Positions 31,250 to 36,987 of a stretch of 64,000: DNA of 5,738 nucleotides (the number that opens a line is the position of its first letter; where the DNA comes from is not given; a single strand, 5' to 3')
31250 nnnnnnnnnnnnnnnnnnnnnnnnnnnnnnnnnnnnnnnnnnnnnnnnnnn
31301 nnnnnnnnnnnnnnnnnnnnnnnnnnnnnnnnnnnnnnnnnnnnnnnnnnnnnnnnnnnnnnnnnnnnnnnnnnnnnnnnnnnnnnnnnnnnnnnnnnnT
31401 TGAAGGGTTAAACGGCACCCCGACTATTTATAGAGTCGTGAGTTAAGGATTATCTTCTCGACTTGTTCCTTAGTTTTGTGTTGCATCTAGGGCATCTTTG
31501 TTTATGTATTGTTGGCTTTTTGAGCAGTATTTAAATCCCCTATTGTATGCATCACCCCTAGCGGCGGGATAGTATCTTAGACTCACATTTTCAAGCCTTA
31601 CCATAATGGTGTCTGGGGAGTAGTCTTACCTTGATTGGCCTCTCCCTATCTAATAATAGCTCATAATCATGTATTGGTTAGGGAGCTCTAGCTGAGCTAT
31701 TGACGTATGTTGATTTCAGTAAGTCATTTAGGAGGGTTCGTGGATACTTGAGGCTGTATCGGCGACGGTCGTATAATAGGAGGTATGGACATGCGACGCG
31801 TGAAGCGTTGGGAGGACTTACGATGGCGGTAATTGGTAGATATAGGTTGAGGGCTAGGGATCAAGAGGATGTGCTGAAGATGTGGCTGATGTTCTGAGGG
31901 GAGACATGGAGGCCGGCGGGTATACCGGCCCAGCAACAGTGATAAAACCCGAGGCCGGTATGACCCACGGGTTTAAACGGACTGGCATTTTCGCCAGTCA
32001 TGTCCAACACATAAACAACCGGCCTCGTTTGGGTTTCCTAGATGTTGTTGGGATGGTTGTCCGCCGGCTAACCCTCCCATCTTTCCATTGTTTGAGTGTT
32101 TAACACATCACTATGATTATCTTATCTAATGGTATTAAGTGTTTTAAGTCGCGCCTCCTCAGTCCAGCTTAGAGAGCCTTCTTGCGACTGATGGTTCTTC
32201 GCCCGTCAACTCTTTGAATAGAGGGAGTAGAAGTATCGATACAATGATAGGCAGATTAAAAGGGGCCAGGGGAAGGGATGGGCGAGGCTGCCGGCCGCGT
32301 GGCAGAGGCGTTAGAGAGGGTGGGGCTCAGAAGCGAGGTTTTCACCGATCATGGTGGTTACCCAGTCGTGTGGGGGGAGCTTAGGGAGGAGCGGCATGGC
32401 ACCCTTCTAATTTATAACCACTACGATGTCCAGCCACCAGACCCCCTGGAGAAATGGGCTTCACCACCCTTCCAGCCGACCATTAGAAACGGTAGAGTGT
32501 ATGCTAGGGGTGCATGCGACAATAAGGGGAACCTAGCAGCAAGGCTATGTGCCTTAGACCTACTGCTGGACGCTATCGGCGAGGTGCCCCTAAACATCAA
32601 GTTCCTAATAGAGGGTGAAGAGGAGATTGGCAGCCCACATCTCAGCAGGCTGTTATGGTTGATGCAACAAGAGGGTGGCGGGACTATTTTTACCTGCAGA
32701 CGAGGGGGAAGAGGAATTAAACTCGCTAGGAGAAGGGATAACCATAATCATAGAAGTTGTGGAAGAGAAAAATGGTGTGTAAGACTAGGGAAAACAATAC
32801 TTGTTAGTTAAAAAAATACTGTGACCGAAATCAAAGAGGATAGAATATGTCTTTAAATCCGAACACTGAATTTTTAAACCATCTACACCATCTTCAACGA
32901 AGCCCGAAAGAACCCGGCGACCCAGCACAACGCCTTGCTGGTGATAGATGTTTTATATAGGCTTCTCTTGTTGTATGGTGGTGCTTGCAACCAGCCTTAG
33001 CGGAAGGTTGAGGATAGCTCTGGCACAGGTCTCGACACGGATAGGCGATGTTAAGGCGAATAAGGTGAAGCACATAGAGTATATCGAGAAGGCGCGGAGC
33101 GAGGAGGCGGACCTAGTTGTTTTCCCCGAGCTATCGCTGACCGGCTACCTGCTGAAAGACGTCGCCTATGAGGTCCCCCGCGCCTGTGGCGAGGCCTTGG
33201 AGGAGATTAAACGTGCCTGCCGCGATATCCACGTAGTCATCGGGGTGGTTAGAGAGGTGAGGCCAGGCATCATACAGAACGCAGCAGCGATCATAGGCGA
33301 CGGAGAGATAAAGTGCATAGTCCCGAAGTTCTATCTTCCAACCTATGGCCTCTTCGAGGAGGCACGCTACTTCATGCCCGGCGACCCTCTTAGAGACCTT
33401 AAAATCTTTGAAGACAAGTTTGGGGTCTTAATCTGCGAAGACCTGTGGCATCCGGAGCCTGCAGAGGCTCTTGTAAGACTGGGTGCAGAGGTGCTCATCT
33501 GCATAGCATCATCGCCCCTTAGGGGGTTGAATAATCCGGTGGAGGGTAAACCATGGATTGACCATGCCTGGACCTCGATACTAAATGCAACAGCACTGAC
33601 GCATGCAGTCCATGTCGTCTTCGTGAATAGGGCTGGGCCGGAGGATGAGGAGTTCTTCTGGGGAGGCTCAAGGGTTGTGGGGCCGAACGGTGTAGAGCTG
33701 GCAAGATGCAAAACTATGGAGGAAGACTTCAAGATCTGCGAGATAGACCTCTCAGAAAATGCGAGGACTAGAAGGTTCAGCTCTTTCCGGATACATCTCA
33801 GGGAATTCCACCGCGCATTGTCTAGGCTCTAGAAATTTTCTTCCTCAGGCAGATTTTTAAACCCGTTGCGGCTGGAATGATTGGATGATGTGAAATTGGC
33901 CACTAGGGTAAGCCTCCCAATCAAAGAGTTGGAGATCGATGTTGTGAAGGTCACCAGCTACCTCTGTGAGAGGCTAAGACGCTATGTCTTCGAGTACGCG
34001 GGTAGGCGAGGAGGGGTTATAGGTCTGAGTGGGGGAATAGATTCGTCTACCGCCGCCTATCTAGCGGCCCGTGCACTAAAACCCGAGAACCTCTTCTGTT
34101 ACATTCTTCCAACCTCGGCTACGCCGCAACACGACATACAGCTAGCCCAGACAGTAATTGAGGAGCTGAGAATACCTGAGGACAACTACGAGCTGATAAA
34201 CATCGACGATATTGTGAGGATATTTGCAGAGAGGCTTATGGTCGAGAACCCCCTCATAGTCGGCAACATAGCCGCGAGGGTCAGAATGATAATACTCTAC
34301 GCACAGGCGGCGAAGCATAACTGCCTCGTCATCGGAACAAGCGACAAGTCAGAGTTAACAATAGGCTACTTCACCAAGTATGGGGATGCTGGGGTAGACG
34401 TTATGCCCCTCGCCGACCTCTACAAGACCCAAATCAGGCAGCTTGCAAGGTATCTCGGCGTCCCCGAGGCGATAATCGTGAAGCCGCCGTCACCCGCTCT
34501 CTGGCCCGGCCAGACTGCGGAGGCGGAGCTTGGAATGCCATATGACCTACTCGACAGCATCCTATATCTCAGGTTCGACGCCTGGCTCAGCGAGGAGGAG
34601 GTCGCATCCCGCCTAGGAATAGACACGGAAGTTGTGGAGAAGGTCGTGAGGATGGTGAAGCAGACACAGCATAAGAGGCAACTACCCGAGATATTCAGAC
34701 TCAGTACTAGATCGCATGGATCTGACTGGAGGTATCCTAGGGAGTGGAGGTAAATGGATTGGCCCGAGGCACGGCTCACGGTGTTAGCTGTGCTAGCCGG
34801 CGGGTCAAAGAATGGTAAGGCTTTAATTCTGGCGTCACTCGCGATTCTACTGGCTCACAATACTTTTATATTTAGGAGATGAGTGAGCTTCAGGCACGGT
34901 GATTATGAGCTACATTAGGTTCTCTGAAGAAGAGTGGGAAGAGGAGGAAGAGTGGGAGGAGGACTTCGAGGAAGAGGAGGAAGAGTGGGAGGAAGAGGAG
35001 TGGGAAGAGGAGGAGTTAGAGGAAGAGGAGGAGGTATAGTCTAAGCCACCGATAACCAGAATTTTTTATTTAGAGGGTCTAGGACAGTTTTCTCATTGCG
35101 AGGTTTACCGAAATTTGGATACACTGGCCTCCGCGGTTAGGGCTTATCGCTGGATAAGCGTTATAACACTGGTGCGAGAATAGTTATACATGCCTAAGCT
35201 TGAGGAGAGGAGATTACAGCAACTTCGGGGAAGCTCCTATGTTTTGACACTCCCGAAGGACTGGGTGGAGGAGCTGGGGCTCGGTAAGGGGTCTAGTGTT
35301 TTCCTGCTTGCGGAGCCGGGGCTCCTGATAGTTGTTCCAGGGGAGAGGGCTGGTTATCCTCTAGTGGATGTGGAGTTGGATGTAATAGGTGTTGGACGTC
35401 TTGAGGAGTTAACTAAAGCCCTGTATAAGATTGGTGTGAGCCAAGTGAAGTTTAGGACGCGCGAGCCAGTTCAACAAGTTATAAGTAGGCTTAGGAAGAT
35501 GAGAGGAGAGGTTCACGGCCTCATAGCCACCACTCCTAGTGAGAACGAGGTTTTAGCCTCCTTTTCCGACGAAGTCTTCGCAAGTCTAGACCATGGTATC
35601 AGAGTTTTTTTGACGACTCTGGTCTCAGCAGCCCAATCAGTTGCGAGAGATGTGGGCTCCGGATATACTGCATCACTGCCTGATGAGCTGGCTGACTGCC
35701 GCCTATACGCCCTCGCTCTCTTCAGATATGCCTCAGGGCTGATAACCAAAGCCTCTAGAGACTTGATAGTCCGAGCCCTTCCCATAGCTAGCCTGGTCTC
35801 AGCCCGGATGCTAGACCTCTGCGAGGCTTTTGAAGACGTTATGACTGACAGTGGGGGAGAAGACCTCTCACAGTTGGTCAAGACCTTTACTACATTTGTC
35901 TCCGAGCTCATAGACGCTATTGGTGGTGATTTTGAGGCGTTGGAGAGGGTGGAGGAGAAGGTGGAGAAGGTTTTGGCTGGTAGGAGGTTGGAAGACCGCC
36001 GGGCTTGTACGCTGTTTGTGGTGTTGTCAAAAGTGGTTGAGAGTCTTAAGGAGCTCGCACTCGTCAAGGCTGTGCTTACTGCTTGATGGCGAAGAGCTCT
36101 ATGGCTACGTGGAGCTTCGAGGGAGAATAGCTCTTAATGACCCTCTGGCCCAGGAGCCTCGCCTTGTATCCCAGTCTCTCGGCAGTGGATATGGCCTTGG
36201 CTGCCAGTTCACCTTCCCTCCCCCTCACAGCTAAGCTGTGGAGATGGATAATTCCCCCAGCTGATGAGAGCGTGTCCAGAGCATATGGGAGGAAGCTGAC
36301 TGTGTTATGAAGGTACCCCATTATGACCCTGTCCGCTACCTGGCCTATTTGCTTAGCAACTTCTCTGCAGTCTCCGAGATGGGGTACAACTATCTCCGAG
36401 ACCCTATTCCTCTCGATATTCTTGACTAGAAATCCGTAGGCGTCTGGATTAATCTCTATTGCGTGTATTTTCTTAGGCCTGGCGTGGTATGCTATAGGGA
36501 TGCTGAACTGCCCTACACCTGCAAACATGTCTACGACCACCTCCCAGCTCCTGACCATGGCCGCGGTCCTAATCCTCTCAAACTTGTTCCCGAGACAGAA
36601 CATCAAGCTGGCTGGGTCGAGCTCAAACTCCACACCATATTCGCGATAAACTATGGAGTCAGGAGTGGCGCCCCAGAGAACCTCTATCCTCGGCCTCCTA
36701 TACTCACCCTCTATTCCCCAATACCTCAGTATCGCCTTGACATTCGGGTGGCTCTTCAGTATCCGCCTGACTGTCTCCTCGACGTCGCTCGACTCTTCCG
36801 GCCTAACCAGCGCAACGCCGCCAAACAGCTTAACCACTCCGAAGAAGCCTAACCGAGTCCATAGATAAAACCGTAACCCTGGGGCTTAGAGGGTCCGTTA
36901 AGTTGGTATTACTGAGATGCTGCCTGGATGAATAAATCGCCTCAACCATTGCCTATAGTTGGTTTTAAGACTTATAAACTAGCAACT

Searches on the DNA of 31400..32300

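Call 86: search_rna_families(source=window, start=31400, end=32300, threshold=evalue, max_evalue=5)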
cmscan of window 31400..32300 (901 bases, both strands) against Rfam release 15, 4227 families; matches with E-value up to 5: 1.
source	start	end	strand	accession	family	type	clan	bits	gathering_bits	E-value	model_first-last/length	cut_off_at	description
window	31875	31990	+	RF02482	GlsR19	Gene; snRNA; snoRNA; HACA-box;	-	15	100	0.84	1-150/150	no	Small nucleolar RNA GlsR19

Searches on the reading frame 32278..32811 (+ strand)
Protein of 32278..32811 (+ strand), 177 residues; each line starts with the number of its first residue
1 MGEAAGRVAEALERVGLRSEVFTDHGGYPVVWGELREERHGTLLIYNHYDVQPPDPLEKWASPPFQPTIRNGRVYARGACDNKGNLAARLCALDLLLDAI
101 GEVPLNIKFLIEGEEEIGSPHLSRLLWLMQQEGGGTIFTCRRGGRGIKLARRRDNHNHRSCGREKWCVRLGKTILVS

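Call 40: search_protein_families(library=pfam, proteins=[window:32278-32811:+], max_evalue=0.001)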
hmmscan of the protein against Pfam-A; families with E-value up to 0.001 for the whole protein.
window:32278-32811:+ (177 aa): 1 family
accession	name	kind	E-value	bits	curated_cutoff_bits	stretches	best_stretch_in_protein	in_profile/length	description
PF01546.33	Peptidase_M20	-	1.9e-19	70.8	24.6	1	44-129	1-84/206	Peptidase family M20/M25/M40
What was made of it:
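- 32278..32811 (+): Truncated M20 peptidase ORF (GBC71257.1). Only the part matching residues 26-145 of a 437-aa enzyme is present. Pfam profile positions 1-84 of 206 only (call 40).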

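Call 82: search_solved_structures(query=window:32278-32808:+, max_evalue=0.00001, show_alignments=1)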
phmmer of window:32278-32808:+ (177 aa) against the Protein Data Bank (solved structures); distinct sequences matched with E-value up to 0.00001: 18.
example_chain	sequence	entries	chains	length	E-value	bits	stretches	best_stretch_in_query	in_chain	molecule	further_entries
4mmo_A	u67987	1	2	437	3.4e-30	108.4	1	3-123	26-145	Sso-CP2 metallo-carboxypetidase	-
2pok_A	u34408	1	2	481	1.7e-19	73.5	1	3-126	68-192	Peptidase, M20/M25/M40 family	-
3dlj_A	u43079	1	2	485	3.8e-16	62.6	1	29-126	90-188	Beta-Ala-His dipeptidase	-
2zof_A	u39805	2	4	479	1.2e-15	61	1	29-130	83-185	Cytosolic non-specific dipeptidase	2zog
4ruh_A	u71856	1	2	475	1.5e-15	60.7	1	29-128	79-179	Cytosolic non-specific dipeptidase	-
7lgp_A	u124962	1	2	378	6.1e-13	52.2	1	41-118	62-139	Succinyl-diaminopimelate desuccinylase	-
1vgy_A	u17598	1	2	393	9.5e-12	48.3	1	8-99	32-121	succinyl-diaminopimelate desuccinylase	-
4ppz_A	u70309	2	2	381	1.2e-11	47.9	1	8-99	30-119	Succinyl-diaminopimelate desuccinylase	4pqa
4o23_A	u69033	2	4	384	1.2e-11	47.9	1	8-99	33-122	Succinyl-diaminopimelate desuccinylase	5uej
4onw_A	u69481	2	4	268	1.6e-11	47.6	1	40-116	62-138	Succinyl-diaminopimelate desuccinylase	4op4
3pfo_A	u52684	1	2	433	1.2e-09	41.4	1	39-125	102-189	putative acetylornithine deacetylase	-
4h2k_A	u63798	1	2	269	2.5e-09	40.4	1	8-117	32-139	Succinyl-diaminopimelate desuccinylase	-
7t1q_A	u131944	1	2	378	3.3e-09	40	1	9-116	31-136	Succinyl-diaminopimelate desuccinylase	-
8f8o_A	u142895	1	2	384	3.4e-09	39.9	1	9-116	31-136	Succinyl-diaminopimelate desuccinylase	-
3ic1_A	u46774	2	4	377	4.3e-09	39.6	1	8-117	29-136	Succinyl-diaminopimelate desuccinylase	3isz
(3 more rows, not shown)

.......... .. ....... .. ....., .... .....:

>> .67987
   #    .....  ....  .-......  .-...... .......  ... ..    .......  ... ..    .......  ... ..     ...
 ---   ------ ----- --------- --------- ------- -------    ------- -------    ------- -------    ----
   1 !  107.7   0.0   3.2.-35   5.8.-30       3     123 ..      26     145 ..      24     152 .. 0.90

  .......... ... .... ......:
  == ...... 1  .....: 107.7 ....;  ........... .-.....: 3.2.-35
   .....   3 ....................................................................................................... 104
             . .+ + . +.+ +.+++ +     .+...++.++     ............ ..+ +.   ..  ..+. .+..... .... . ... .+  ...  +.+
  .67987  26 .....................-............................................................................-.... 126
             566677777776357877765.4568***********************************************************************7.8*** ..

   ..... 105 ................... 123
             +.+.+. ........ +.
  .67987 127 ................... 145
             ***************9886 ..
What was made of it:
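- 32278..32811 (+): Alignment to PDB 4mmo residues 26-145 (call 82).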

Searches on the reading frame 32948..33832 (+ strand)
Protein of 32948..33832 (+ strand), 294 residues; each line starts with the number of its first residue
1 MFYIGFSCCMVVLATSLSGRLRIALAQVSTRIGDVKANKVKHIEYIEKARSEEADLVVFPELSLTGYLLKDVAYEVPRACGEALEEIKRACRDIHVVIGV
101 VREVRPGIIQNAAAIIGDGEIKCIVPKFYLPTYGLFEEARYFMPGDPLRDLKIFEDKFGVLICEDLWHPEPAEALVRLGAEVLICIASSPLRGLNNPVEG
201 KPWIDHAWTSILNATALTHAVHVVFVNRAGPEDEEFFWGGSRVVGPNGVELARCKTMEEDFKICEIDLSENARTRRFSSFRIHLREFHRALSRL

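Call 40: search_protein_families(library=pfam, proteins=[window:32948-33832:+], max_evalue=0.001)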
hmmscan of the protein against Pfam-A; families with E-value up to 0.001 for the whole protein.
window:32948-33832:+ (294 aa): 1 family
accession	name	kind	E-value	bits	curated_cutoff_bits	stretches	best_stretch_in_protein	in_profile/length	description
PF00795.27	CN_hydrolase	-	8.2e-33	114.2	23.2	1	22-275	1-255/256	Carbon-nitrogen hydrolase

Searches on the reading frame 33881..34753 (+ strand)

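Call 40: search_protein_families(library=pfam, proteins=[window:33881-34753:+], max_evalue=0.001)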
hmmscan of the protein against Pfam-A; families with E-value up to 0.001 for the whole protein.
window:33881-34753:+ (290 aa): 3 families
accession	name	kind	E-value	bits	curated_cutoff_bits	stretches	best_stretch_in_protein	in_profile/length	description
PF02540.23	NAD_synthase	-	3e-78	262.7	21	1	26-269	3-242/242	NAD synthase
PF00733.27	Asn_synthase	-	2.7e-05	24.4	21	1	49-117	24-90/354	Asparagine synthase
PF03054.22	tRNA_Me_trans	-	0.00041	20.5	20.6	0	46-79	4-35/202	tRNA methyl transferase HUP domain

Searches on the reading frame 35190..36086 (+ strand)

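Call 40: search_protein_families(library=pfam, proteins=[window:35190-36086:+], max_evalue=0.001)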
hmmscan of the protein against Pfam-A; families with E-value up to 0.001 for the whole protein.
window:35190-36086:+ (298 aa): 1 family
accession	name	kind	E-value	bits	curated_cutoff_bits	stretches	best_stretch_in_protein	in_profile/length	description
PF04014.23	MazE_antitoxin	-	8.6e-09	35.7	24.7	1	14-51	5-43/48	Antidote-toxin recognition MazE, bacterial antitoxin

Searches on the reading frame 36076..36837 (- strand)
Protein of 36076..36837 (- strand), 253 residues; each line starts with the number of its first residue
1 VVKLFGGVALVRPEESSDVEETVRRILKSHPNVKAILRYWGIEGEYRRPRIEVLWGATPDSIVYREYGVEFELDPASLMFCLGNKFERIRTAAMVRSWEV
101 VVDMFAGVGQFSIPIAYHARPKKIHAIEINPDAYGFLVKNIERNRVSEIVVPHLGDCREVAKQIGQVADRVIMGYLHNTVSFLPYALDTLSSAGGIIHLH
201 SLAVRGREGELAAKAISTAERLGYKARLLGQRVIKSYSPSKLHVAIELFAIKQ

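Call 40: search_protein_families(library=pfam, proteins=[window:36076-36837:-], max_evalue=0.001)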
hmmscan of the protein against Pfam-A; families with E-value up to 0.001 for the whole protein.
window:36076-36837:- (253 aa): 3 families
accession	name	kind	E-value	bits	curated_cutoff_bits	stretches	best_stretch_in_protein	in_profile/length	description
PF02475.24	TRM5-TYW2_MTfase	-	8e-46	156.4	28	1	63-203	2-139/164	TRM5/TYW2 methyltransferase domain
PF25133.1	TYW2_N_2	-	1.2e-06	29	27.7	1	6-57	25-77/79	TYW2 N-terminal domain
PF09445.16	Methyltransf_15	-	0.00067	19.7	22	0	99-164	2-65/165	RNA cap guanine-N2 methyltransferase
